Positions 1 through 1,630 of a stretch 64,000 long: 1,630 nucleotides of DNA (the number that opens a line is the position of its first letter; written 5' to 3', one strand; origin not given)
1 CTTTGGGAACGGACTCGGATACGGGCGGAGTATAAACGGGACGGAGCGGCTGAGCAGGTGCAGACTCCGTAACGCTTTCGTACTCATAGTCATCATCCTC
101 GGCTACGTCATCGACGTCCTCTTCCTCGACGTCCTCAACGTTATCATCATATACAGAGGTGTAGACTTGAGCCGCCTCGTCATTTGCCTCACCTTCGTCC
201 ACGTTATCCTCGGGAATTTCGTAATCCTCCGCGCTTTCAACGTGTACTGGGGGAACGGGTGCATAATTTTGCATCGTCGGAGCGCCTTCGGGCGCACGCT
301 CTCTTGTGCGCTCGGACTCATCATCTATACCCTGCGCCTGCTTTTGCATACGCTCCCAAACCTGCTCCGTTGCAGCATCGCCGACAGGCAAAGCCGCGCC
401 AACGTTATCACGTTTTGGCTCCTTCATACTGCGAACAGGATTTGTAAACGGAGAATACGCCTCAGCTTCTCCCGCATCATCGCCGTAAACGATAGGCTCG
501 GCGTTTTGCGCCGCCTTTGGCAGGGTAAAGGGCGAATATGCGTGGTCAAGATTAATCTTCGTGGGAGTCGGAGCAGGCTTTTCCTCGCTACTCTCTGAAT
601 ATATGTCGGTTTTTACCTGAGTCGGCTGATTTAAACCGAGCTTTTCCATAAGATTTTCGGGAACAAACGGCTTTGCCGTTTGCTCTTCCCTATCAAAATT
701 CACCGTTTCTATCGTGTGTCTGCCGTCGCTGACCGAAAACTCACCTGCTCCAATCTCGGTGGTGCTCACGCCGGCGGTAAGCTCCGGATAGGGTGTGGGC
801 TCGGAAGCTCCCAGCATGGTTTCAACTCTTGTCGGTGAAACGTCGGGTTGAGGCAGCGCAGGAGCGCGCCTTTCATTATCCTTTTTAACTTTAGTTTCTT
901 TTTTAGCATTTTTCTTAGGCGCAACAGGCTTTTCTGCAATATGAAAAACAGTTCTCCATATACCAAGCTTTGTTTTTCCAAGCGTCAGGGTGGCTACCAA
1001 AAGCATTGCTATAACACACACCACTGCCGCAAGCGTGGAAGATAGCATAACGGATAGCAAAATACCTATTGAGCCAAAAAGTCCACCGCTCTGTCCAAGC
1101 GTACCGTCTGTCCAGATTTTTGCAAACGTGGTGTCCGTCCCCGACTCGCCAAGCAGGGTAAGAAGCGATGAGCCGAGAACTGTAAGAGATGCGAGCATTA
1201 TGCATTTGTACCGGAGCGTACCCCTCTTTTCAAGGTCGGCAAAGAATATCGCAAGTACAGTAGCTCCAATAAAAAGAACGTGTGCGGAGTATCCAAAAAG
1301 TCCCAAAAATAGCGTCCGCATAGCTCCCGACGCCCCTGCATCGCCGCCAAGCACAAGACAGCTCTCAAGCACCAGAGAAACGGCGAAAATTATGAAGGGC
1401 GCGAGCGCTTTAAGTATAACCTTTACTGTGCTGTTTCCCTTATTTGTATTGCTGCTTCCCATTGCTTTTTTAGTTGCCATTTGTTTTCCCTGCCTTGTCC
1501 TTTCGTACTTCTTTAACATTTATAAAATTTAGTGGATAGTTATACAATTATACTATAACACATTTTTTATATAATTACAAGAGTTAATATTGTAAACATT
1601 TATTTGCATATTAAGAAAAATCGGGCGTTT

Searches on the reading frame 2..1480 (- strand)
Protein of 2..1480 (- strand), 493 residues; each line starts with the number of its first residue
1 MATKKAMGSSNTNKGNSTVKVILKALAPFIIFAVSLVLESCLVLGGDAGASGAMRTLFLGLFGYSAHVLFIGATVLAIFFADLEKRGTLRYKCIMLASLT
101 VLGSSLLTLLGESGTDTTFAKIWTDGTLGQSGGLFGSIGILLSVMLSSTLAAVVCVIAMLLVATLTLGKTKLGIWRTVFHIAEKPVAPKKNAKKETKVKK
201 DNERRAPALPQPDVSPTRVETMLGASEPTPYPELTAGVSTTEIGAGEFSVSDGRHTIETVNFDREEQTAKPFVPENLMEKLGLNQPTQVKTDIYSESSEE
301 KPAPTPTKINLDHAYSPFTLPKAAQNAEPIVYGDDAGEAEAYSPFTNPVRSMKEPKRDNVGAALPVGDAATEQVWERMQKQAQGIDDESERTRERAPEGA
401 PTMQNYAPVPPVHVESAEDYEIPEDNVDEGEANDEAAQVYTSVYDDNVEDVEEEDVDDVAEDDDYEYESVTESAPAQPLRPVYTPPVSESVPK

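Call 67: search_protein_families(library=pfam, proteins=[window:2-1480:-], max_evalue=0.01)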
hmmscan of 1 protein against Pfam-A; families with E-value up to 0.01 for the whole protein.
seq(493 aa): 0 families
